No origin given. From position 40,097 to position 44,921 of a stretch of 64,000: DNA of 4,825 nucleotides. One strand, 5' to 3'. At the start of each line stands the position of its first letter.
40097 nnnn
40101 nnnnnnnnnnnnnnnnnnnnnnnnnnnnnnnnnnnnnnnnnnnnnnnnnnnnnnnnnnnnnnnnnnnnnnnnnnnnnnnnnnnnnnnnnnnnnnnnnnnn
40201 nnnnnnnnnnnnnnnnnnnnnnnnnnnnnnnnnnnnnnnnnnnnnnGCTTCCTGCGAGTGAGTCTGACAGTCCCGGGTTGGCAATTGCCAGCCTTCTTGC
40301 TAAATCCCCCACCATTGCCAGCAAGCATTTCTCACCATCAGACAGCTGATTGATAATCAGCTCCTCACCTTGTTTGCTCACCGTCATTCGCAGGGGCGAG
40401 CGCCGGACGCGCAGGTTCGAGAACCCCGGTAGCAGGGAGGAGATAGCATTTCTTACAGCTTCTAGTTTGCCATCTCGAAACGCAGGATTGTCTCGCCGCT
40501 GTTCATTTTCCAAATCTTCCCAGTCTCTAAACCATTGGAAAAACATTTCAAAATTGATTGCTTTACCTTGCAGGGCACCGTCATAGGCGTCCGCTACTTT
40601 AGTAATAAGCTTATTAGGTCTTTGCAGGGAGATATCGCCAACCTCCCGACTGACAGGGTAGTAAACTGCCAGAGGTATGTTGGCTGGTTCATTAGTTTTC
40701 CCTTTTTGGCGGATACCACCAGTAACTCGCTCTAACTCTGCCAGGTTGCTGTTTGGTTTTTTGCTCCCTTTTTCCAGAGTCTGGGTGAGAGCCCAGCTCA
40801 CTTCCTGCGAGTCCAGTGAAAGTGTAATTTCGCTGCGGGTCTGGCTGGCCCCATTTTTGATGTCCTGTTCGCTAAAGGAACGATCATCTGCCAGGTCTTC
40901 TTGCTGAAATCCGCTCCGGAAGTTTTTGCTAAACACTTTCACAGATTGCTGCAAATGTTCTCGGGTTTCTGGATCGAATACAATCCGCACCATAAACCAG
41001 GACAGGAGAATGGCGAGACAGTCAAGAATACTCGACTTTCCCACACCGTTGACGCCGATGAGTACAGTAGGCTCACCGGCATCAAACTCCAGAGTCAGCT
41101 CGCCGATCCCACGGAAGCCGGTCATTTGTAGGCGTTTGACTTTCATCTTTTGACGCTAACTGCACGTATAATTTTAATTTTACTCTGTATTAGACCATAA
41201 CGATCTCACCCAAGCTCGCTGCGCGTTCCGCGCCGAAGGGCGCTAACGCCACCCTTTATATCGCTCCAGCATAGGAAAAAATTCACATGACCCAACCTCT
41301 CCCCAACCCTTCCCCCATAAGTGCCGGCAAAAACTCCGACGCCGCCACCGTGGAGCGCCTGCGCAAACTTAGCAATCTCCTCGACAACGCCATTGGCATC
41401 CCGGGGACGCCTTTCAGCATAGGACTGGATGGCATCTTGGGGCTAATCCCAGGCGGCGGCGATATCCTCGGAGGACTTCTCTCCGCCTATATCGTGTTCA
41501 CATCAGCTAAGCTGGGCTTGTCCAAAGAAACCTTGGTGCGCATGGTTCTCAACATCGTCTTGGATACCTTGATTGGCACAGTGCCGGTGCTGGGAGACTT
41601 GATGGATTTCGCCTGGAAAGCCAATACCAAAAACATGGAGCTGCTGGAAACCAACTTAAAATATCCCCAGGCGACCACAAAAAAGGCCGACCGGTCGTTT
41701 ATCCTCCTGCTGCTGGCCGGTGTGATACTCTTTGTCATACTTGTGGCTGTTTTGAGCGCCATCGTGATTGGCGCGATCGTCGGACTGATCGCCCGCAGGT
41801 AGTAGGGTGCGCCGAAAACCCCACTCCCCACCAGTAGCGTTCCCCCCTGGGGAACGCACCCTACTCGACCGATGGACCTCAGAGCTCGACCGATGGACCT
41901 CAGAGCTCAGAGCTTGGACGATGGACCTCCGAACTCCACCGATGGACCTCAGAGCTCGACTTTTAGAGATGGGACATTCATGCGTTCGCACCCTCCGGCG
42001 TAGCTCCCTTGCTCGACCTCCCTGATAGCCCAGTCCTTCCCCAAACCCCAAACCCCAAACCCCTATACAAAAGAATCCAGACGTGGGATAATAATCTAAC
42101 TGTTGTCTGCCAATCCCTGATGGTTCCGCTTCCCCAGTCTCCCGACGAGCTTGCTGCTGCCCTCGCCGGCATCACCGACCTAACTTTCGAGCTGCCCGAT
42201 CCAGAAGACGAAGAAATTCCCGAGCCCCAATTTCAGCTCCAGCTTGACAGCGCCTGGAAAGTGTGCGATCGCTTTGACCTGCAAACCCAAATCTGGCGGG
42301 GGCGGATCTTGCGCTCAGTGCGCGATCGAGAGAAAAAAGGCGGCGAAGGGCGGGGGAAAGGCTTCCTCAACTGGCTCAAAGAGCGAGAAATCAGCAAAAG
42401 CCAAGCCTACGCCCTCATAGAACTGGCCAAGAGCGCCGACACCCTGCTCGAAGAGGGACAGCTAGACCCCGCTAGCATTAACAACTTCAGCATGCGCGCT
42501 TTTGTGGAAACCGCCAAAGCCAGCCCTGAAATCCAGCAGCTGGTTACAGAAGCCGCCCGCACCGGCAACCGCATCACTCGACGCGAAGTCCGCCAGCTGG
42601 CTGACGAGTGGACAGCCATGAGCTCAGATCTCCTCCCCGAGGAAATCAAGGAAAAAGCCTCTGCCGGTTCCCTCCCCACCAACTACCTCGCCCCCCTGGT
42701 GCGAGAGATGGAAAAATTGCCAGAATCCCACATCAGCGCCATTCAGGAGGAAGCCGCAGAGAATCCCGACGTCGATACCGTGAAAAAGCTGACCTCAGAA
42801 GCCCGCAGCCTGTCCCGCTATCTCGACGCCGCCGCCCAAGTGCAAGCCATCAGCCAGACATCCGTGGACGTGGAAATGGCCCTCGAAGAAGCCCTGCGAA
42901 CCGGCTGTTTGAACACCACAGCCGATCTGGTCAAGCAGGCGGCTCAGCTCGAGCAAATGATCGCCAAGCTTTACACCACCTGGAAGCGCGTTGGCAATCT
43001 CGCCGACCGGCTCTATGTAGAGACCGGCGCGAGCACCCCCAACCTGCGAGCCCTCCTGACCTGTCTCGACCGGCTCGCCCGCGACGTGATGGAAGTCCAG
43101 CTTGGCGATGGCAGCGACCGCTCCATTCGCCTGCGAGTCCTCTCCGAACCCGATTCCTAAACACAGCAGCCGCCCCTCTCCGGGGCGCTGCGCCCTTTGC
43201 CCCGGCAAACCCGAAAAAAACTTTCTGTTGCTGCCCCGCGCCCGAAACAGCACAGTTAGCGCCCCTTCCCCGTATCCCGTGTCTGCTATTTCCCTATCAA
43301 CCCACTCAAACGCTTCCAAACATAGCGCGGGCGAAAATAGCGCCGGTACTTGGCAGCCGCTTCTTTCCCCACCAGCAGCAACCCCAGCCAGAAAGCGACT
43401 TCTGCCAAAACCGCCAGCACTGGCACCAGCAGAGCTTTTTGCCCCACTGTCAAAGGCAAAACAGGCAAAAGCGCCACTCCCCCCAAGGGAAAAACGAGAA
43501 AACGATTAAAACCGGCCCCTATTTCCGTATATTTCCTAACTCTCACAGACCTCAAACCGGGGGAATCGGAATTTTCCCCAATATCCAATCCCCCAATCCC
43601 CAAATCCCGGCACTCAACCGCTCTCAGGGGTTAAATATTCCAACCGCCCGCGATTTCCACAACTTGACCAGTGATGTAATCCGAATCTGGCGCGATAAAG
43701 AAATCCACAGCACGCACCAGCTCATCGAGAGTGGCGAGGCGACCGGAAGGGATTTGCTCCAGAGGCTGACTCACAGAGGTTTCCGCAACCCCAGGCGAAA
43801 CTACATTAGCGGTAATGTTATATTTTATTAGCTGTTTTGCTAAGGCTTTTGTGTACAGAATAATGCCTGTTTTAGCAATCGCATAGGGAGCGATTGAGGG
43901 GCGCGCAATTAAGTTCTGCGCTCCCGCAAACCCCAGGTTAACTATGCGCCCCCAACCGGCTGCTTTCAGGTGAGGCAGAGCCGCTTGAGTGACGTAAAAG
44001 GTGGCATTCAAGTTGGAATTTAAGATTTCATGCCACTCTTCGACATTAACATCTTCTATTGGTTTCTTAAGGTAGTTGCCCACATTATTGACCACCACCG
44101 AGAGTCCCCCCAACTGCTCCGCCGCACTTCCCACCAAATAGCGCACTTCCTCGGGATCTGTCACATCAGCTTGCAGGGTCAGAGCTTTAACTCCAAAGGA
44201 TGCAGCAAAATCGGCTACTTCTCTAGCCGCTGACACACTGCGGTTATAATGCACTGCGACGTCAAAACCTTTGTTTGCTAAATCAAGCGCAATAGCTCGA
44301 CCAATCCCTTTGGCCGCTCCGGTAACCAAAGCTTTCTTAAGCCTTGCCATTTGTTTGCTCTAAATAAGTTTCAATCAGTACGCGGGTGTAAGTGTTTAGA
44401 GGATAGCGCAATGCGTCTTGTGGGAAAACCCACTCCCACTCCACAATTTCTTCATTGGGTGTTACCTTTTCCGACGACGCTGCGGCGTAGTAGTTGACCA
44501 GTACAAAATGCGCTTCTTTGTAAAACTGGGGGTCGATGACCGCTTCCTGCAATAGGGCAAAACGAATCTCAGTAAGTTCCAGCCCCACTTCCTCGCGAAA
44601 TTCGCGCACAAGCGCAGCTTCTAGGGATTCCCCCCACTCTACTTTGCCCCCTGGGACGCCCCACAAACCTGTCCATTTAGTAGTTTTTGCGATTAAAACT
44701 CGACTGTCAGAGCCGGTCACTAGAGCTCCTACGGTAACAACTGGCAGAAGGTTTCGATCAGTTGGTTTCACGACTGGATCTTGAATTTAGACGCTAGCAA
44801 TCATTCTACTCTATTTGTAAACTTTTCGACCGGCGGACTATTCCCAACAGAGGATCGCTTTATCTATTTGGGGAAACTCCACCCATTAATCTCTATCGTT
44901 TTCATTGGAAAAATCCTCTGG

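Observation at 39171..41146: Low-GC two-gene ABC-ATPase + HNH nuclease pair resembling Septu (PtuA/PtuB): candidate anti-phage island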

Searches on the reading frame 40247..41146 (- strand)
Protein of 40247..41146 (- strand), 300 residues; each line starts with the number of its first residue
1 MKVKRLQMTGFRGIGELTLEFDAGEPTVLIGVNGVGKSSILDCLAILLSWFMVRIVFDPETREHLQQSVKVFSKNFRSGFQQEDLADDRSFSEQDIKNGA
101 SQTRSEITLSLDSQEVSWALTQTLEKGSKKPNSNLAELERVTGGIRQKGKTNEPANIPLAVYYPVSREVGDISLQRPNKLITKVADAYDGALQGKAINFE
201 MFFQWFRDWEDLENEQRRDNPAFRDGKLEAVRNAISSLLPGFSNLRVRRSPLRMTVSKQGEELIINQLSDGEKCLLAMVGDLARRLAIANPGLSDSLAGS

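Call 62: search_solved_structures(query=window:40247-41146:-, max_evalue=0.001, show_alignments=2)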
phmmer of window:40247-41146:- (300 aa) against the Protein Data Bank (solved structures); distinct sequences matched with E-value up to 0.001: 19.
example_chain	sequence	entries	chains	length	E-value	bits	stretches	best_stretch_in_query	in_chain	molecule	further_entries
9e8z_C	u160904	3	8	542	1.1e-24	90.5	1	227-299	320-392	Retron Ec83 probable ATPase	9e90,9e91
9o4a_A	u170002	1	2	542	1.1e-24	90.5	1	227-299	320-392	Retron Ec83 probable ATPase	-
9n69_A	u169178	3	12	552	3.7e-19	72.4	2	228-299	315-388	AAA family ATPase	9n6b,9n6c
22et_E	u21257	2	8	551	2.2e-15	60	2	224-299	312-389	PtuA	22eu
22bu_B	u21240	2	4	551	2.2e-15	60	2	224-299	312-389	AAA family ATPase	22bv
9vkz_A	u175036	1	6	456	3.9e-15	59.2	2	229-299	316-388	Retron Ec78 probable ATPase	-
9kjx_B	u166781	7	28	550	4.3e-15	59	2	228-299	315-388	AAA family ATPase | Retron I-A effector PtuA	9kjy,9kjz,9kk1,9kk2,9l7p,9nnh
9nnb_C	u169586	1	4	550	4.3e-15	59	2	228-299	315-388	Retron I-A effector PtuA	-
9vh1_D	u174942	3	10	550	7.3e-15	58.3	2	229-299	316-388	Retron Ec78 probable ATPase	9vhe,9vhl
9u9y_A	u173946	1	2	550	1.1e-14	57.7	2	228-299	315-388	AAA family ATPase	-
9nnk_C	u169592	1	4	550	2.2e-14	56.7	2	228-299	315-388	Retreon I-A effector PtuA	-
8ee4_A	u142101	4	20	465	7e-08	35.4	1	1-296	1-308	PtuA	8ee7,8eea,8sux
4nci_A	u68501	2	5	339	5e-05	26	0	1-52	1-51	DNA double-strand break repair Rad50 ATPase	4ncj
3qkt_A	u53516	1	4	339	0.00016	24.4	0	1-52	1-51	DNA double-strand break repair rad50 ATPase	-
3qku_A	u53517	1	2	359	0.00018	24.2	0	1-52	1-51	DNA double-strand break repair rad50 ATPase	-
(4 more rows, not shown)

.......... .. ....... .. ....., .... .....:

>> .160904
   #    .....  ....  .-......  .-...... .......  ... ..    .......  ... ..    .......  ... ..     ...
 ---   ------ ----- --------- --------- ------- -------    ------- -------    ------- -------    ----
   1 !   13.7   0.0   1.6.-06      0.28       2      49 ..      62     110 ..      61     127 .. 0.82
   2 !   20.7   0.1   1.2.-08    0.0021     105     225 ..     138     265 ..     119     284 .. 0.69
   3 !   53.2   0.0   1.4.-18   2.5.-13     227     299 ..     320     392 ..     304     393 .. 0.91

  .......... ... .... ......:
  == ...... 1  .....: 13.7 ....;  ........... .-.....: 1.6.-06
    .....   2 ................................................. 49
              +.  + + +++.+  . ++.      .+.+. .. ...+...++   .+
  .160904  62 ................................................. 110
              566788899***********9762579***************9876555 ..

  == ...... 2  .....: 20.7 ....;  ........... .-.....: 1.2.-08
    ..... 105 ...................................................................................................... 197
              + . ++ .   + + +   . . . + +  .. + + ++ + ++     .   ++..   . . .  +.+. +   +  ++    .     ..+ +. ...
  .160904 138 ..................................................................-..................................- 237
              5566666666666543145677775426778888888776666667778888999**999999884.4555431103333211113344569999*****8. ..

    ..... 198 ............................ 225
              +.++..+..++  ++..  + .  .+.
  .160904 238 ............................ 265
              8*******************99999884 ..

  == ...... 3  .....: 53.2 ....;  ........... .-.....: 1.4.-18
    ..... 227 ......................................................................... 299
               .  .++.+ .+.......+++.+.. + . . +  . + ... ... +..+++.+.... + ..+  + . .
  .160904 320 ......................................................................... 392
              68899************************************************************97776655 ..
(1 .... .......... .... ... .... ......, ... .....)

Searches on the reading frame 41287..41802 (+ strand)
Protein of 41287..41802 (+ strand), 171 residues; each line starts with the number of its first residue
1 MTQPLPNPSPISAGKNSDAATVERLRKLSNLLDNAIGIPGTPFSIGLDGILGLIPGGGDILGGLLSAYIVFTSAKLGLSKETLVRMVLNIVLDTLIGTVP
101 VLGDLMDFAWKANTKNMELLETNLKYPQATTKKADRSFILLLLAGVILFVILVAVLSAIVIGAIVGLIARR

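Call 9: search_protein_families(library=pfam, proteins=[window:41287-41802:+], max_evalue=0.001)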
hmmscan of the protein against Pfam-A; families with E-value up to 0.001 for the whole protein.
window:41287-41802:+ (171 aa): 1 family
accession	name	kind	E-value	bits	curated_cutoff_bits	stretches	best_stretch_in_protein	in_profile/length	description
PF13430.11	DUF4112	-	7.3e-35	119.8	23.3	1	22-124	2-105/105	Domain of unknown function (DUF4112)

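Call 18: find_related_loci(query=window:41287-41799:+, collection=genome_contigs, flank=10000)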
Query window:41287-41799:+ (171 aa) in genome_contigs; peptide patterns used: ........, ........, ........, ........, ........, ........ (x = any residue, [..] = any of these).
524 stretches matched a pattern; 27 encode a relative of the query (tblastn E <= 1e-3); 27 distinct loci.
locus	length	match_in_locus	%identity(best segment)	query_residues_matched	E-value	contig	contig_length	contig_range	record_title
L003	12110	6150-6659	79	1-171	2e-82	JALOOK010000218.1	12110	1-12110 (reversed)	MAG: Oscillatoria sp. Prado101 scaffold_12979, whole genome shotgun sequence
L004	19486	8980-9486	86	1-169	5e-74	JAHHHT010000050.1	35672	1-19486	MAG: Oscillatoria princeps RMCB-10 scaffold_201_c1, whole genome shotgun sequence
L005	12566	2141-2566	61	11-153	2e-54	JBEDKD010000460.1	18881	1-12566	MAG: Cyanobacteriota bacterium isolate NASQAN2015_052_B_bin.20 scaffold_1393700, whole genome shotgun sequence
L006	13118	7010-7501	57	1-168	3e-54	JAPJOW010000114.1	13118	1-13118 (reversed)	MAG: Aliterella sp. RAGGC_92 NODE_1751_length_13118_cov_11.290821, whole genome shotgun sequence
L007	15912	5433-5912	54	11-171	3e-53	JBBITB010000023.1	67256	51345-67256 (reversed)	MAG: Microcoleaceae cyanobacterium bin_387 isolate SIS170217_bin_387 NODE_53_length_67256_cov_31.453550, whole genome sh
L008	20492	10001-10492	57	1-168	5e-53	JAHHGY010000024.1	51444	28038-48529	MAG: Chroococcus sp. CMT-3BRIN-NPC107 scaffold_295_c1, whole genome shotgun sequence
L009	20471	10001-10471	58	5-161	8e-52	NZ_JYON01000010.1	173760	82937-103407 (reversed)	Aliterella atlantica CENA595 contig_54, whole genome shotgun sequence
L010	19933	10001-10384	54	4-131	2e-44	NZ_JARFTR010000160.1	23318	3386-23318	Kamptonema sp. UHCC 0994 NODE_96_length_23318_cov_16.075633, whole genome shotgun sequence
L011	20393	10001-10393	58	20-156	5e-44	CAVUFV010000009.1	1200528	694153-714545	MAG: uncultured cyanobacterium isolate MFD02581.bin.2.124 genome assembly, contig: contig_7415, whole genome shotgun seq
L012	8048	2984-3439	52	16-168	9e-44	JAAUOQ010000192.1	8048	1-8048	MAG: Leptolyngbyaceae cyanobacterium CRU_2_3 NODE_2490_length_8048_cov_1.84421, whole genome shotgun sequence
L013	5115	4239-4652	53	19-157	1e-43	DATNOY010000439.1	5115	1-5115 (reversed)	MAG TPA_asm: Coleofasciculaceae cyanobacterium isolate SMAG_U16467 k141_1300812, whole genome shotgun sequence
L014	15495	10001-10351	60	16-132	3e-43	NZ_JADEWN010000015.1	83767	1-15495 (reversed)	Gloeocapsopsis crepidinum LEGE 06123 NODE_15_length_83767_cov_10.5378, whole genome shotgun sequence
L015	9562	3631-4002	55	8-131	7e-43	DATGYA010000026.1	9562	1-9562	MAG TPA_asm: Kamptonema sp. isolate SMAG_U10623 k141_121903, whole genome shotgun sequence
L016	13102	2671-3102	53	23-167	1e-42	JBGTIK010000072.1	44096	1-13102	MAG: Phormidesmis sp. isolate JTS-AC262 k141_11502836, whole genome shotgun sequence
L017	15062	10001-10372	56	16-136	2e-41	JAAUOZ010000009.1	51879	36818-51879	MAG: Leptolyngbyaceae cyanobacterium CSU_1_3 NODE_100_length_51879_cov_2.81365, whole genome shotgun sequence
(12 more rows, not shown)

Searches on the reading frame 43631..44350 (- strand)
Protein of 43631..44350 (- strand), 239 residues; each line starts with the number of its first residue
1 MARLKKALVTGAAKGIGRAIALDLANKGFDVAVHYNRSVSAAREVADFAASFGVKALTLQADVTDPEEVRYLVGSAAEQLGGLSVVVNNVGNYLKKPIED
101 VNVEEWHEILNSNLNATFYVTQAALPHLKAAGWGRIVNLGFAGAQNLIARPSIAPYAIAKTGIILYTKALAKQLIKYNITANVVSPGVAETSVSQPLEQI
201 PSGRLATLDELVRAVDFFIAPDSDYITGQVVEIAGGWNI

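Call 9: search_protein_families(library=pfam, proteins=[window:43631-44350:-], max_evalue=0.001)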
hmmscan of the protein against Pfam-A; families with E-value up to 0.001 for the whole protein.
window:43631-44350:- (239 aa): 5 families
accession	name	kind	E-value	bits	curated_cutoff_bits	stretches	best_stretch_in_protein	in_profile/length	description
PF13561.12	adh_short_C2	-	3.4e-48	164.7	27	1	11-238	1-236/236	Enoyl-(Acyl carrier protein) reductase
PF00106.31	adh_short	-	5.4e-45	153.7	26.6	1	5-198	1-191/195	short chain dehydrogenase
PF08659.16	KR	-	1.6e-11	44.9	22.6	1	8-124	4-123/180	KR domain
PF08643.16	DUF1776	-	5.1e-06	26.5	25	1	16-180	16-190/294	Fungal family of unknown function (DUF1776)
PF01370.27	Epimerase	-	0.00021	21.2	20.9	0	7-187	1-176/240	NAD dependent epimerase/dehydratase family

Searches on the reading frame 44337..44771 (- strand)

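Call 9: search_protein_families(library=pfam, proteins=[window:44337-44771:-], max_evalue=0.001)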
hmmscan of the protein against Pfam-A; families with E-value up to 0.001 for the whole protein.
window:44337-44771:- (144 aa): 3 families
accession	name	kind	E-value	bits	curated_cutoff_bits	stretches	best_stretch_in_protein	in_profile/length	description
PF00293.34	NUDIX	-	5.6e-24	85.1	21.1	1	11-132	3-130/134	NUDIX domain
PF14815.12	NUDIX_4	-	4e-08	33.5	35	1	19-134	6-112/113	NUDIX domain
PF22327.2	Nudt16-like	-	3.5e-06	27.5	27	1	23-98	21-95/161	U8 snoRNA-decapping enzyme-like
